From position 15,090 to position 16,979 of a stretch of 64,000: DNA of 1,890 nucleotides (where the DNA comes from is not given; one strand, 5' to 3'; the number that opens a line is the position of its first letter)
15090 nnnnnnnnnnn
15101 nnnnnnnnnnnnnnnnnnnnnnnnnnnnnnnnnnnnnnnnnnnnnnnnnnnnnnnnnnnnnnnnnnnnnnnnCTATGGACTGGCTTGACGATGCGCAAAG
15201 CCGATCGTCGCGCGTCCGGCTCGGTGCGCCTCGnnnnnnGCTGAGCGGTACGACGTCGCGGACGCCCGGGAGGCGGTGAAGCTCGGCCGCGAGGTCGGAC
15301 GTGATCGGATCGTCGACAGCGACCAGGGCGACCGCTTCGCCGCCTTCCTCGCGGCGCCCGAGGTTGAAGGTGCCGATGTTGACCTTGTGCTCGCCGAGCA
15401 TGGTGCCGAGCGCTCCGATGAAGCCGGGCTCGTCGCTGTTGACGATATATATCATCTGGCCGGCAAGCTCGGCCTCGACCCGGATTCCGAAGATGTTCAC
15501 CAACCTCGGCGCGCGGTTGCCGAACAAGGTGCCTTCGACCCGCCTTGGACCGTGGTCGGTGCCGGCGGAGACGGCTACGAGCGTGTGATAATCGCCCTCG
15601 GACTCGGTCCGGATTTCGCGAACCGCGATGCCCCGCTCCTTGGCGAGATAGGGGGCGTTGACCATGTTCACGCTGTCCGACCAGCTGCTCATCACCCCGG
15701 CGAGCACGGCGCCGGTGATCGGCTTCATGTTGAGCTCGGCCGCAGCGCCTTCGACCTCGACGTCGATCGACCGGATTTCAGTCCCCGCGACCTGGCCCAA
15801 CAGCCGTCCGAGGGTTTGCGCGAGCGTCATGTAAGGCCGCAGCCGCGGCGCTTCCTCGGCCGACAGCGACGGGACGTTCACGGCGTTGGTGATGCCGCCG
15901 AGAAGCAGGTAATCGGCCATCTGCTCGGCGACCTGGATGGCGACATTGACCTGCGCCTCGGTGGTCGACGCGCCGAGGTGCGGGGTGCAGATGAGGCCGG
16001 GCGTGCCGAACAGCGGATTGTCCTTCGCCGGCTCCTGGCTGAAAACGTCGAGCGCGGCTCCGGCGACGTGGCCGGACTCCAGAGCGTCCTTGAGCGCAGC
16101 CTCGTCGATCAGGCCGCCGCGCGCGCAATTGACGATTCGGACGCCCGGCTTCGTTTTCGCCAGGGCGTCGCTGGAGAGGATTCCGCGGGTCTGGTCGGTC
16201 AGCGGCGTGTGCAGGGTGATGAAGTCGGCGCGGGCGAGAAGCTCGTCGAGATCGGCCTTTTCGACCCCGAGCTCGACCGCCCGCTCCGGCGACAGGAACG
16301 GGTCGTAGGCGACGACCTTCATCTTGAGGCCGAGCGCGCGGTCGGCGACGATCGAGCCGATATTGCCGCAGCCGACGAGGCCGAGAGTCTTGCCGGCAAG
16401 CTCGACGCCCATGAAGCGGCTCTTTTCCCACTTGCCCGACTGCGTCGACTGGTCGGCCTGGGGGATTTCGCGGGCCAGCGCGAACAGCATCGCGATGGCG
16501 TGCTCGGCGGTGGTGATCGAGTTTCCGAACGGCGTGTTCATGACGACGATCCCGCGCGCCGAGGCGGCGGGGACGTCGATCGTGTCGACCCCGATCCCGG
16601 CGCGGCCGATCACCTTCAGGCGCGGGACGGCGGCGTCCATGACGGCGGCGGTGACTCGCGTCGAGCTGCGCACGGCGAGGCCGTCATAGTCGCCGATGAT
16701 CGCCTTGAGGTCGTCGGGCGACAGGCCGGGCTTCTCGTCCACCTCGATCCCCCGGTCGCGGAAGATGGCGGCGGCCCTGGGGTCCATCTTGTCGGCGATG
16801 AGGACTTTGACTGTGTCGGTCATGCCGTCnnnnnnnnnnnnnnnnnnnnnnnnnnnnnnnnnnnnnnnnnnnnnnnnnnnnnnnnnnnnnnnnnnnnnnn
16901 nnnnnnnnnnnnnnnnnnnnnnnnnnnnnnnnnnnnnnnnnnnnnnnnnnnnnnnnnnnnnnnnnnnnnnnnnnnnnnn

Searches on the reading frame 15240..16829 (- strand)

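Call 12: search_protein_families(library=pfam, proteins=[window:15240-16829:-], max_evalue=0.001)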
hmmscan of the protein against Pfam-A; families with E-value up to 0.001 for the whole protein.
window:15240-16829:- (530 aa): 4 families
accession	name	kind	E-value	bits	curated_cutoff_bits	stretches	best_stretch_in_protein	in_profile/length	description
PF02826.25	2-Hacid_dh_C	-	3.1e-62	209.5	25.1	1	112-286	1-178/178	D-isomer specific 2-hydroxyacid dehydrogenase, NAD binding domain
PF19304.4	PGDH_inter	-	1.2e-39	135.5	27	1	329-446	1-118/119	D-3-phosphoglycerate dehydrogenase intervening domain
PF00389.36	2-Hacid_dh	-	1e-34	119.6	24.6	1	9-318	1-134/134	D-isomer specific 2-hydroxyacid dehydrogenase, catalytic domain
PF01842.31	ACT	-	4.8e-07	29.9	27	1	460-521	3-65/66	ACT domain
